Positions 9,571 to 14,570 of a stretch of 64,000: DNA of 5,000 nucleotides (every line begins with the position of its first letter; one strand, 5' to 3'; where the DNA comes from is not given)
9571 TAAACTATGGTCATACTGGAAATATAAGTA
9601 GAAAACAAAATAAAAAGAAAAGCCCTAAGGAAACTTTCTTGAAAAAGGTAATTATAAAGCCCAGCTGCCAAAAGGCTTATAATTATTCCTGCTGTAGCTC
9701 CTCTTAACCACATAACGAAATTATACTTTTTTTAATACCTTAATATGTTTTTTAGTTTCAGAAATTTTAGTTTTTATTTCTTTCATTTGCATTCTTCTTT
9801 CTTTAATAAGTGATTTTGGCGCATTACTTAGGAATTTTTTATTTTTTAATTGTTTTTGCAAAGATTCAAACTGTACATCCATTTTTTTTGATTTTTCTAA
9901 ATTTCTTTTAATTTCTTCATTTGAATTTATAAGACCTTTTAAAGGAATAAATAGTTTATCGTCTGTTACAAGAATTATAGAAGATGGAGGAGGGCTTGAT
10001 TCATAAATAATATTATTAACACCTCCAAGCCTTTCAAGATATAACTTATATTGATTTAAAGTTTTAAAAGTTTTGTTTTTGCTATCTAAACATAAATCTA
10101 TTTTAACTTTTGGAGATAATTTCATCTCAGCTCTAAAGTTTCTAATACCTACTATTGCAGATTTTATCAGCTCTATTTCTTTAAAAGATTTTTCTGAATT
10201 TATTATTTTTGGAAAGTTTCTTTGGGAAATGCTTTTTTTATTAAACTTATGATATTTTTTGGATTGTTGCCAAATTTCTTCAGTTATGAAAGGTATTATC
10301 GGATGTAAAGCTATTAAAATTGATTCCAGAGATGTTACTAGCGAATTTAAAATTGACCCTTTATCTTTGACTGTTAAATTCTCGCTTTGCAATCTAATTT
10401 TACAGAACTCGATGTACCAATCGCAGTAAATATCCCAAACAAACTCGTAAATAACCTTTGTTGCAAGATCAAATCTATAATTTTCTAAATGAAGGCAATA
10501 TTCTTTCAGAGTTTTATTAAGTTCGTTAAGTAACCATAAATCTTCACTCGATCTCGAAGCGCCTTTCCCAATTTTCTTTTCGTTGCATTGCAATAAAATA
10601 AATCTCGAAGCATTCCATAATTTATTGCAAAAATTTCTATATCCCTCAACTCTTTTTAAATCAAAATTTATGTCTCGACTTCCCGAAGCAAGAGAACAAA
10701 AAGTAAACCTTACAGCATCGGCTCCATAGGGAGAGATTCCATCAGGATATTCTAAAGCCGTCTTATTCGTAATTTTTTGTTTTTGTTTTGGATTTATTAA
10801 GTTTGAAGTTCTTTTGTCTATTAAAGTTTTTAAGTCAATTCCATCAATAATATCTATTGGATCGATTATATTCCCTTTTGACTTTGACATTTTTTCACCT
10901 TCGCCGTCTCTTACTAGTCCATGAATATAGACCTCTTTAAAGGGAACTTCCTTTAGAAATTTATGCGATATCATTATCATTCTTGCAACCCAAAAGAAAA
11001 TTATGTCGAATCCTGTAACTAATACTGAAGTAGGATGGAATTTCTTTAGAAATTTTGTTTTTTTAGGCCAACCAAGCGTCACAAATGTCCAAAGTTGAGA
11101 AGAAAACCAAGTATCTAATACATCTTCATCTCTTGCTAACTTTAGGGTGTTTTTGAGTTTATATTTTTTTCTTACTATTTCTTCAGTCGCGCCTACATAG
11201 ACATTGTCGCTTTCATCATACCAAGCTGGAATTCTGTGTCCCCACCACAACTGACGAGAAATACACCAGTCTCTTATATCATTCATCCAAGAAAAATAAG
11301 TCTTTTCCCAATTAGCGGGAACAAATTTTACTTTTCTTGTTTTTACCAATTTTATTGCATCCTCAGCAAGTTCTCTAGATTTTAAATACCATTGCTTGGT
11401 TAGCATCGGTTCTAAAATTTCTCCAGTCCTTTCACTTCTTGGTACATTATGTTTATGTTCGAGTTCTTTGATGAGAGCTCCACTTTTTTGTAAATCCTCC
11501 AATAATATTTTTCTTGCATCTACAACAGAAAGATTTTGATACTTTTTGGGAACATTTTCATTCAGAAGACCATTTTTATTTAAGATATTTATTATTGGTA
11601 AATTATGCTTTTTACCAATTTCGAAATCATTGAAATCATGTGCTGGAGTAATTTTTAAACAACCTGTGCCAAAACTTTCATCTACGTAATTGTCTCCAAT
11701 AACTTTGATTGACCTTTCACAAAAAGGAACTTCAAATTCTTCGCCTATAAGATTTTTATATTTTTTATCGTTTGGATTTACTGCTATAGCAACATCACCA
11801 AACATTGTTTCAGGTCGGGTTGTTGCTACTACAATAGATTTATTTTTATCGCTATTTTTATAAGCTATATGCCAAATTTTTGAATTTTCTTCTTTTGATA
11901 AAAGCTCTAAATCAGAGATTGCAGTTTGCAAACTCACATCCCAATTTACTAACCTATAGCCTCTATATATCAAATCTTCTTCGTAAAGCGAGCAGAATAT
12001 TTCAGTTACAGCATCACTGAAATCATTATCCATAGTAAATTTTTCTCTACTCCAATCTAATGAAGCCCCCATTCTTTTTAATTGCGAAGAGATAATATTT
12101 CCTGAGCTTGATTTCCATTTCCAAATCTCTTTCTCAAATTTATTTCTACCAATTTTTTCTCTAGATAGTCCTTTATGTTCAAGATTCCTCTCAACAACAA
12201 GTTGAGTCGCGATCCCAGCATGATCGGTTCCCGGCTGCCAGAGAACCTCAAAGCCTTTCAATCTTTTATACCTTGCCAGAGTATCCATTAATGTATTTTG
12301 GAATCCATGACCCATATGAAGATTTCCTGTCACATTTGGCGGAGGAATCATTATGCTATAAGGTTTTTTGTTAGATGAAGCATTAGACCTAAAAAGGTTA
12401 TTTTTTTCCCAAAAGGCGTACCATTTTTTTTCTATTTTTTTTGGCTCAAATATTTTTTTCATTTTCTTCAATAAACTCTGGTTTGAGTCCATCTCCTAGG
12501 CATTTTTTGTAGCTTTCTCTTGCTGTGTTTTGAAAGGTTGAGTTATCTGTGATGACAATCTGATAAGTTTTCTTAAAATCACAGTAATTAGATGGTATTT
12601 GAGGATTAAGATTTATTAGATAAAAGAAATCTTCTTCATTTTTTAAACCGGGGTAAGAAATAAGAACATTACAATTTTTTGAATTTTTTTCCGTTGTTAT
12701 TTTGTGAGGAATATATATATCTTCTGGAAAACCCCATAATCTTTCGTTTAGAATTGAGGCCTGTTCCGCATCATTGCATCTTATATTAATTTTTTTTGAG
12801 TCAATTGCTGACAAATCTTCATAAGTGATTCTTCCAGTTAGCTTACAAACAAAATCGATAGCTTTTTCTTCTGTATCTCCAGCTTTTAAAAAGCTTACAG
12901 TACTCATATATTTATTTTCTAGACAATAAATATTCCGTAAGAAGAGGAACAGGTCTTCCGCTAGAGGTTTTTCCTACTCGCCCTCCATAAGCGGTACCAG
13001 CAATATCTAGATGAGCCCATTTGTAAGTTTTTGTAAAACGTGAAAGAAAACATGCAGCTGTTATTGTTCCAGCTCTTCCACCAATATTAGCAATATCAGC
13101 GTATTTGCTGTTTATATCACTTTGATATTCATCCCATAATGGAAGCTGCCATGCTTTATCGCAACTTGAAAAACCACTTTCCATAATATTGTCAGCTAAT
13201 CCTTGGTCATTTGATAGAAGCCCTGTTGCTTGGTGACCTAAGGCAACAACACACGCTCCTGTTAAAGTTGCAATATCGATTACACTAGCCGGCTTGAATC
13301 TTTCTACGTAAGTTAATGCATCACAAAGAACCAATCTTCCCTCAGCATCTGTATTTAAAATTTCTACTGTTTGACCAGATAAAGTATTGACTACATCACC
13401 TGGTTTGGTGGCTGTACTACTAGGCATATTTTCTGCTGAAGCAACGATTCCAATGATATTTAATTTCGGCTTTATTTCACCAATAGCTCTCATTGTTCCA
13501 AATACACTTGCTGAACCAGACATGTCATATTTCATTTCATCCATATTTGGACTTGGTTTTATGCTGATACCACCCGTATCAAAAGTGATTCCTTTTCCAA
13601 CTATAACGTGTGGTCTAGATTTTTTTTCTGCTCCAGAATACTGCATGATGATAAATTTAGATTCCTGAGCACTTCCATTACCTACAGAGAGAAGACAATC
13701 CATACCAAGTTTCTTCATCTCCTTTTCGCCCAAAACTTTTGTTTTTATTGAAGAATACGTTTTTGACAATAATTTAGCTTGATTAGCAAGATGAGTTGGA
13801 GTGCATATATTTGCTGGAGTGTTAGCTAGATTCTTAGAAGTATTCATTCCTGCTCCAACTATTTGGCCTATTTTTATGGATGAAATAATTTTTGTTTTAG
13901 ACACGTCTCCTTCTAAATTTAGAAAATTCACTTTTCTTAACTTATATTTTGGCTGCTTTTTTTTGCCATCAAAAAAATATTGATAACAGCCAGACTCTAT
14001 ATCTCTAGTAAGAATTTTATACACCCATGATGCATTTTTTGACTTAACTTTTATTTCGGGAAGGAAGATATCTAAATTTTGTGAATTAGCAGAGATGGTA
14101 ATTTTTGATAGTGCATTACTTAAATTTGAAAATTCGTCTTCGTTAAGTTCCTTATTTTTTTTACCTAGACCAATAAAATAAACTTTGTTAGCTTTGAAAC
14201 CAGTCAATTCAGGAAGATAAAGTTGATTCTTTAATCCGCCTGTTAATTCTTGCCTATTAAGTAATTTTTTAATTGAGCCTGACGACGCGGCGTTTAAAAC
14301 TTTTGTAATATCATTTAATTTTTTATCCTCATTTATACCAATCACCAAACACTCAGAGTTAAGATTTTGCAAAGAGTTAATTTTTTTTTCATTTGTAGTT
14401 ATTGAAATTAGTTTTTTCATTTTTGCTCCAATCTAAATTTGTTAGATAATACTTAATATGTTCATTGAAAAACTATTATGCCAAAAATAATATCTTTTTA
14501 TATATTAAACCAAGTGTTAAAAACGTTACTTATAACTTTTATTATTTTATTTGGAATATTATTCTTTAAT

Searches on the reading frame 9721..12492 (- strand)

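Call 76: search_protein_families(library=pfam, proteins=[window:9721-12492:-], max_evalue=0.00001)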
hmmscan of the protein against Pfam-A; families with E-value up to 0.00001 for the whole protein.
window:9721-12492:- (923 aa): 4 families
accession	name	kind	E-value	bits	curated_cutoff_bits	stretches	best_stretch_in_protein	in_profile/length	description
PF00133.28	tRNA-synt_1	-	2.6e-145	484.7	22.7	1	23-611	1-414/414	tRNA synthetases class I (I, L, M and V)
PF08264.19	Anticodon_1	-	9e-35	120.2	25.1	1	651-799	1-145/148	Anticodon-binding domain of tRNA ligase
PF09334.17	tRNA-synt_1g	-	3e-14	53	20.1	1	351-555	167-348/391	tRNA synthetases class I (M)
PF13603.12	tRNA-synt_1_2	-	5.6e-10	39.4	25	1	253-308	89-144/185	Leucyl-tRNA synthetase, editing domain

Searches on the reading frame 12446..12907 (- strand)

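Call 76: search_protein_families(library=pfam, proteins=[window:12446-12907:-], max_evalue=0.00001)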
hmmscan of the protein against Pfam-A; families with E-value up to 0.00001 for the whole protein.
window:12446-12907:- (153 aa): 1 family
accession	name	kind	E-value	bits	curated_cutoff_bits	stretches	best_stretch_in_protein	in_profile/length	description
PF04364.18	DNA_pol3_chi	-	1.4e-18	67.9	25.4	1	1-142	1-133/135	DNA polymerase III chi subunit, HolC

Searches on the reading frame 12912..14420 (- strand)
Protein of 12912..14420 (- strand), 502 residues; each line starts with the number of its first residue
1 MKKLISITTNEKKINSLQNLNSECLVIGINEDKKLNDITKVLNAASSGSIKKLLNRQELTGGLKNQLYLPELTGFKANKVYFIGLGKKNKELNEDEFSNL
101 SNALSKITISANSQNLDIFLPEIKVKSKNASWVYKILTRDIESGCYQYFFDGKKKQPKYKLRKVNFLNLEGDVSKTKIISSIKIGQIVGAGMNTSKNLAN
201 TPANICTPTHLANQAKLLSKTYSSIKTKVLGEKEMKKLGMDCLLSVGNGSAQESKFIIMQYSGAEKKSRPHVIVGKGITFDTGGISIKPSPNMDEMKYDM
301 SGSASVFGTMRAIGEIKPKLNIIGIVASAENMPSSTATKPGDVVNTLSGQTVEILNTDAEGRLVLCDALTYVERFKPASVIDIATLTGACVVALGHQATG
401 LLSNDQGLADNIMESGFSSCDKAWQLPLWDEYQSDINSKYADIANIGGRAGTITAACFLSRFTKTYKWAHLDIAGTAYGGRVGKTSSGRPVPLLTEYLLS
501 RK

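Call 77: search_protein_families(library=pfam, proteins=[window:12912-14420:-], max_evalue=0.00001)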
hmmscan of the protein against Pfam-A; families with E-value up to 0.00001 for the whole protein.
window:12912-14420:- (502 aa): 2 families
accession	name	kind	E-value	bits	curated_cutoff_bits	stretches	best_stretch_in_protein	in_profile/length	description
PF00883.26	Peptidase_M17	-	9.9e-121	403.2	25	1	194-494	2-309/310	Cytosol aminopeptidase family, catalytic domain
PF02789.23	Peptidase_M17_N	-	1.7e-16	60.8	23.4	1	26-148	1-122/129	Cytosol aminopeptidase family, N-terminal domain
